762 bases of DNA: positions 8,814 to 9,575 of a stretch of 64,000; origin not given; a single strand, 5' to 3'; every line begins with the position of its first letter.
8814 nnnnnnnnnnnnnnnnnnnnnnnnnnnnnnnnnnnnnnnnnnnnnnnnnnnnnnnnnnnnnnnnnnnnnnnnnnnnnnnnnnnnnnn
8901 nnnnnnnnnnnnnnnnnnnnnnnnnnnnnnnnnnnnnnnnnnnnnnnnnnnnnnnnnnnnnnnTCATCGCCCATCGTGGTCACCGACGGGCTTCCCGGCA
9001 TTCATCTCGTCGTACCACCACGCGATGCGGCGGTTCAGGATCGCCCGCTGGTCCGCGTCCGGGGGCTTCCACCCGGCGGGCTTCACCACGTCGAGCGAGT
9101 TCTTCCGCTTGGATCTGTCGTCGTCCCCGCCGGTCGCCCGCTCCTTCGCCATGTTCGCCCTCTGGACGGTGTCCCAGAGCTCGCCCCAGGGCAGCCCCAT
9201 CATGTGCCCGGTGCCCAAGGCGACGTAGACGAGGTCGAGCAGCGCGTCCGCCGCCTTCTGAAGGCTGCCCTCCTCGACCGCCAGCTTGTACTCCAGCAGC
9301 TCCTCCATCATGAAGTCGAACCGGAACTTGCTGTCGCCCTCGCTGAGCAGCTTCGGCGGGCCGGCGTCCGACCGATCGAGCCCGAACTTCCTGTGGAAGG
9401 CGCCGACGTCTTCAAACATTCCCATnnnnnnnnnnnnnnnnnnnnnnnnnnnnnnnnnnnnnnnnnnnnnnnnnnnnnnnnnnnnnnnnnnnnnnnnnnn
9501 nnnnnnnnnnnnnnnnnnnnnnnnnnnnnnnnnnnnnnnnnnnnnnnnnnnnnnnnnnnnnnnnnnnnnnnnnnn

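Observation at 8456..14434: Operon predicting non-canonical (5-substituted pyrimidine) DNA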

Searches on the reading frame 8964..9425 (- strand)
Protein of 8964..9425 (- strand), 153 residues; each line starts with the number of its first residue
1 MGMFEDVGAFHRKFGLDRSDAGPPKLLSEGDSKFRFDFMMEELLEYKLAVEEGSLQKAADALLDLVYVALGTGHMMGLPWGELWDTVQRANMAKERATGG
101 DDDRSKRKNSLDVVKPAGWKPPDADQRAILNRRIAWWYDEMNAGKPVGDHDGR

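Call 5: search_protein_families(library=pfam, proteins=[window:8964-9425:-], max_evalue=0.1)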
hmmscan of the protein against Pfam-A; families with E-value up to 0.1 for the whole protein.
window:8964-9425:- (153 aa): 1 family
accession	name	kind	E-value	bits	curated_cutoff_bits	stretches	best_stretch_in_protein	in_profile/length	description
PF01503.22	PRA-PH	-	1.8e-13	51.1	21.3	1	9-91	3-86/86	Phosphoribosyl-ATP pyrophosphohydrolase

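Call 6: search_protein_families(library=phrogs, proteins=[window:8964-9425:-], max_evalue=0.01)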
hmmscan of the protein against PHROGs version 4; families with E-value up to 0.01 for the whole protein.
window:8964-9425:- (153 aa): 5 families
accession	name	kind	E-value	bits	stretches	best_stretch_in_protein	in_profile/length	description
phrog_671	-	other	3.7e-22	79.6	1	3-126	538-655/678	nucleotide pyrophosphohydrolase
phrog_18404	-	other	5.9e-21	75.8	1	23-124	40-138/264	hydrolase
phrog_38514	-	unknown function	4e-13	50.8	1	17-133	22-130/348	-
phrog_4159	-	other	7.4e-05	23.1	1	49-95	173-219/270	nucleotide pyrophosphohydrolase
phrog_12019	-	other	0.0053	17.5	1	33-124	147-236/241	MazG-like pyrophosphatase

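Call 70: search_protein_families(library=ncbifam, proteins=[window:8964-9425:-], max_evalue=0.001)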
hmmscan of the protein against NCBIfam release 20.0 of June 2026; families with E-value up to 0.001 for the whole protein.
window:8964-9425:- (153 aa): 0 families

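Call 118: search_solved_structures(query=window:8964-9425:-, max_evalue=1)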
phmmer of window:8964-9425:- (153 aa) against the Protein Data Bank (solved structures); distinct sequences matched with E-value up to 1: 8.
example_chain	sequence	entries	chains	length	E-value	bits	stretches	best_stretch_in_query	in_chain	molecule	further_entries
3nl9_A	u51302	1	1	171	6.8e-08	35.9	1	50-131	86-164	putative NTP pyrophosphohydrolase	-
5i0m_A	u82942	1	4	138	3.7e-05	27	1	41-131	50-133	DR2231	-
5i0j_A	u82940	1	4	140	0.00017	24.8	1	27-131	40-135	DR2231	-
5hva_A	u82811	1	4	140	0.00019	24.7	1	41-131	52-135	DR2231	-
5hyl_A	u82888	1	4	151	0.00021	24.6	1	28-131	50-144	DR2231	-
5hzz_A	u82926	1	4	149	0.00021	24.5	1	27-131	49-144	DR2231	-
2yeu_A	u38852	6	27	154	0.00024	24.3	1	48-132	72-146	DR2231 | MAZG-LIKE NUCLEOSIDE TRIPHOSPHATE PYROPHOSPHOHYDROLASE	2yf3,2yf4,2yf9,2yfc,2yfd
5hwu_A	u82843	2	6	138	0.00026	24.2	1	48-131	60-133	DR2231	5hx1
